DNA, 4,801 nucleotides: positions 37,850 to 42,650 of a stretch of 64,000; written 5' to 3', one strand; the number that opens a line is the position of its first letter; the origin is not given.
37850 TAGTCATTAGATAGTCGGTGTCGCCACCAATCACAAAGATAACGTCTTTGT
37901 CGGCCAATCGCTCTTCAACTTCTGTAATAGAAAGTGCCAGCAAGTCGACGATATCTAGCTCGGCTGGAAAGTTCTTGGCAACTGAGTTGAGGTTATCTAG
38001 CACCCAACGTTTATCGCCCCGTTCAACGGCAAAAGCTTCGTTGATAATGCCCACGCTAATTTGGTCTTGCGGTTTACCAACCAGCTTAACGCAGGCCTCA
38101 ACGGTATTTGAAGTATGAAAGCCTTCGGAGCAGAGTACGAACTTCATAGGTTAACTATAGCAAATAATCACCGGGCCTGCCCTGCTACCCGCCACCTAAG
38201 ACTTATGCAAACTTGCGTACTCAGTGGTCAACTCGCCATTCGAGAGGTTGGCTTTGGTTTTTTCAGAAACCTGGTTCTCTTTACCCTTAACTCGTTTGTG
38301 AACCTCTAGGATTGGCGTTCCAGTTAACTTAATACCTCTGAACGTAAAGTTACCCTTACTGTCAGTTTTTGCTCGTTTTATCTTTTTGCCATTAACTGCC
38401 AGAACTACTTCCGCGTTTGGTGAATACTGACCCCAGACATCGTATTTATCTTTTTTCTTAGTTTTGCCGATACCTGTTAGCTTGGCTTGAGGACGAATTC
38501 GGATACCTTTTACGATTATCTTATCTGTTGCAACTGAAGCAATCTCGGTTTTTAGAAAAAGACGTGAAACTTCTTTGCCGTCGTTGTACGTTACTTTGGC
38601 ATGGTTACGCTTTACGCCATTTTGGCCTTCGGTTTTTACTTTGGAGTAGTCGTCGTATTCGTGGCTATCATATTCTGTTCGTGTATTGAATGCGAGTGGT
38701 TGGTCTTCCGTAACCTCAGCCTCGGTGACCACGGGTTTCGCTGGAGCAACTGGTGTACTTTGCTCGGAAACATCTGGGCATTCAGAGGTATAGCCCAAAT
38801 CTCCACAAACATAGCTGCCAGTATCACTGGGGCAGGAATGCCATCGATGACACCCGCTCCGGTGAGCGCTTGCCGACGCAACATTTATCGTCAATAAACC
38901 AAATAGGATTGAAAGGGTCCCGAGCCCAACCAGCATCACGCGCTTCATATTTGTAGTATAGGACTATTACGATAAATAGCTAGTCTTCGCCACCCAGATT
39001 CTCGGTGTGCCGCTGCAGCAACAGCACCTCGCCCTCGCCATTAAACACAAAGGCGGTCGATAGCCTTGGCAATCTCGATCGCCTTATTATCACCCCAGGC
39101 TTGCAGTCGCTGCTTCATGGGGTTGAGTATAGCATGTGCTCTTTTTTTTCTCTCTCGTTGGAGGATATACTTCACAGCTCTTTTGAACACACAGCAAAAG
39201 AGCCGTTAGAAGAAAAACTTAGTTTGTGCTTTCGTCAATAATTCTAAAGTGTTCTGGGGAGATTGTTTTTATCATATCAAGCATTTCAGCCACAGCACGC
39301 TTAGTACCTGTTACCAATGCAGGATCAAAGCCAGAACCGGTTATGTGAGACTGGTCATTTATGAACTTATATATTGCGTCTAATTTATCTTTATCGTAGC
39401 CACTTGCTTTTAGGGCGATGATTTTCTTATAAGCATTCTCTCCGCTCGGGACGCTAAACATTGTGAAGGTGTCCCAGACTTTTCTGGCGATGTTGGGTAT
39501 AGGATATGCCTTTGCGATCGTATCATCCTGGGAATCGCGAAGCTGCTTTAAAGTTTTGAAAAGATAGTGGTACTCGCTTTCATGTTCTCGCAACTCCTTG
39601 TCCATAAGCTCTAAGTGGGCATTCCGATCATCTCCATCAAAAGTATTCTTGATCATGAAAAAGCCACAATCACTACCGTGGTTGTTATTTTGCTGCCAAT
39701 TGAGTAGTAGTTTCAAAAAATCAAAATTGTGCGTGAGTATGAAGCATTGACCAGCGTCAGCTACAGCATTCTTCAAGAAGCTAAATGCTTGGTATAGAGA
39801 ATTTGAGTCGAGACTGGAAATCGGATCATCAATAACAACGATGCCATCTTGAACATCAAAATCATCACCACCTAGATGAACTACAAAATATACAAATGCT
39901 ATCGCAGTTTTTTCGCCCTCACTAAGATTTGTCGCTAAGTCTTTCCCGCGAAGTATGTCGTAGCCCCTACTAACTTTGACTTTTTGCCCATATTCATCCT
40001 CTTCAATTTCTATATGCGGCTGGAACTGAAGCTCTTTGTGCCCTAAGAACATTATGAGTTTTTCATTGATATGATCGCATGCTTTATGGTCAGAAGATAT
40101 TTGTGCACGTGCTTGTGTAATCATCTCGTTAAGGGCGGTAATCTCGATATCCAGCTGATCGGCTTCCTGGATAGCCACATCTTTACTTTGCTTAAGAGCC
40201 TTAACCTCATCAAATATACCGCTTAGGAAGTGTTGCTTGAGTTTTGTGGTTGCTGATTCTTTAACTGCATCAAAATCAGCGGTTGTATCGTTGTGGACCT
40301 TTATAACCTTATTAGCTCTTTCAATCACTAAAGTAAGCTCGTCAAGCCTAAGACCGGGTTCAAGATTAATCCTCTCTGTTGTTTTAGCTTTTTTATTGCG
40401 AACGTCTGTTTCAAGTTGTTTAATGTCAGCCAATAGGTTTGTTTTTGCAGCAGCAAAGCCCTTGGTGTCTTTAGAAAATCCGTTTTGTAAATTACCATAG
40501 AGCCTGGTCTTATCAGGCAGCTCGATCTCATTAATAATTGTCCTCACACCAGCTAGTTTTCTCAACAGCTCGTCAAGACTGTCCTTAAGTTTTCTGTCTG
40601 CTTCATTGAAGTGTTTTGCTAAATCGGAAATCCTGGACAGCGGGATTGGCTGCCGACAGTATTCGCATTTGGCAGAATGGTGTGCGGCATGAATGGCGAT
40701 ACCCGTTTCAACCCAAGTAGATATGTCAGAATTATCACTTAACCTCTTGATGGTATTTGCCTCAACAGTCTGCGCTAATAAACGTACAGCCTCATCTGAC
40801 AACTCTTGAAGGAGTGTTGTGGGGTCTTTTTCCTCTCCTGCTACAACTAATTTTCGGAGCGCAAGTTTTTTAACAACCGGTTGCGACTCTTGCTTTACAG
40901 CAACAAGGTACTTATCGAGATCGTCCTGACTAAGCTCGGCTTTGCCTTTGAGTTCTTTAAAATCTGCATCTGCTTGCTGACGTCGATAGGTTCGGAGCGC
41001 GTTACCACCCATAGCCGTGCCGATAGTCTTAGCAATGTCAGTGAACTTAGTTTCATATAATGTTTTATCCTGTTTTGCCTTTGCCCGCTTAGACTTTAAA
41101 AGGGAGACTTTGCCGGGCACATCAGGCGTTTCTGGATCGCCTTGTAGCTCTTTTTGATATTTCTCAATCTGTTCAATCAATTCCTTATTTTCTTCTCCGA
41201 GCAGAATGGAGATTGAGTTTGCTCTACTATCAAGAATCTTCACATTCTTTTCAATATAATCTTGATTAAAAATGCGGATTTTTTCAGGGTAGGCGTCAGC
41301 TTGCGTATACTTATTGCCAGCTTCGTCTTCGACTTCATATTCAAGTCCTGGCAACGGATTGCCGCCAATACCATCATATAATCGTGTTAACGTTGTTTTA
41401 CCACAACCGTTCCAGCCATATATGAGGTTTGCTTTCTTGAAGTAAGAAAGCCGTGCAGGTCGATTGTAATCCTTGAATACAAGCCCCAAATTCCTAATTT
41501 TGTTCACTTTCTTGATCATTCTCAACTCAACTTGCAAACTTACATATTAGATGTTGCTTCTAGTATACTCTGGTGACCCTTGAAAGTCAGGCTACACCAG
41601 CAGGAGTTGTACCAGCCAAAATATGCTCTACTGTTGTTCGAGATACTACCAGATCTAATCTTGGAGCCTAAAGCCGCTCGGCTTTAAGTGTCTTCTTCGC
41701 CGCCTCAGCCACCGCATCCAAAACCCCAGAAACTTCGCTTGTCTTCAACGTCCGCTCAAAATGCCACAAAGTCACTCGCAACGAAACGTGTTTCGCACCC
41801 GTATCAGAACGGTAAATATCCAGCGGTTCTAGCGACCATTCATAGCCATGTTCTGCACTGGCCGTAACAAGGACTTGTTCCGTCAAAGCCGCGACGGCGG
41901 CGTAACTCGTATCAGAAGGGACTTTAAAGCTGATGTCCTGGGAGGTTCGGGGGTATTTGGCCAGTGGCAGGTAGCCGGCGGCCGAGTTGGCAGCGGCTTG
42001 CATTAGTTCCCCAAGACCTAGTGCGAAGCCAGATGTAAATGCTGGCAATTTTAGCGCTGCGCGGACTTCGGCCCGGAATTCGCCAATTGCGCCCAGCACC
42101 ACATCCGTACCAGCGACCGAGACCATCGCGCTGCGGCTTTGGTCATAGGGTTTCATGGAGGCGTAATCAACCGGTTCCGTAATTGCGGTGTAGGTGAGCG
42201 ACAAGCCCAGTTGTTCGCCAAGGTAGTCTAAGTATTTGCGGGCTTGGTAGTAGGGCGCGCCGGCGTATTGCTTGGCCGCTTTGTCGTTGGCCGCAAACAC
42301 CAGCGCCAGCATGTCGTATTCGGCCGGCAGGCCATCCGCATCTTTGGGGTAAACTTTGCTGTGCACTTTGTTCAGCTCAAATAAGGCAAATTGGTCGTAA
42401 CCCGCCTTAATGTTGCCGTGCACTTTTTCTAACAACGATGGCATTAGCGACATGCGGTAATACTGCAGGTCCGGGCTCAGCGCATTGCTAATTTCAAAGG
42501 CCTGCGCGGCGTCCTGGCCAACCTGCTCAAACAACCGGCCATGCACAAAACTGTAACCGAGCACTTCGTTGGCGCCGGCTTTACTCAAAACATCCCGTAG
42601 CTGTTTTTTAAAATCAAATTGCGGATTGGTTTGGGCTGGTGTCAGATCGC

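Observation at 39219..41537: AT-rich RloC-like ABC/Rad50-type ATPase with zinc-hook coiled coil: candidate anticodon-nuclease/abortive-infection system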

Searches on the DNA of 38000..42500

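Call 65: search_rna_families(source=window, start=38000, end=42500, threshold=evalue, max_evalue=1)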
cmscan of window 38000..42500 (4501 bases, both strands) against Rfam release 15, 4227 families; matches with E-value up to 1: 0.
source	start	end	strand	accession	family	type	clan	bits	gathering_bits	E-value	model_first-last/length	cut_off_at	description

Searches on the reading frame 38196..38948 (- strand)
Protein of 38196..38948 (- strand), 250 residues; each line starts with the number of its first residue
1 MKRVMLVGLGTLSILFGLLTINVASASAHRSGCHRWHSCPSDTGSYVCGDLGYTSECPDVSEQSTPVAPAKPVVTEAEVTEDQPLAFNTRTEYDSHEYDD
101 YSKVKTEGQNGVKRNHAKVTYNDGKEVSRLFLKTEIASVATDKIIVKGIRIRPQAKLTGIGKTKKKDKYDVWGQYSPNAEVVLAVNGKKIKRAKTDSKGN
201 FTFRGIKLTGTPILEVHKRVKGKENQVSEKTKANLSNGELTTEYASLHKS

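Call 18: search_protein_families(library=pfam, proteins=[window:38196-38948:-], max_evalue=0.001)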
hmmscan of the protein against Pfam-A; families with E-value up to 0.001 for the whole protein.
window:38196-38948:- (250 aa): 1 family
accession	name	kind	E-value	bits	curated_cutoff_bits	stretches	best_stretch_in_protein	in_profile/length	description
PF07501.17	G5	-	4.7e-18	65.6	23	1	77-148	2-73/75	G5 domain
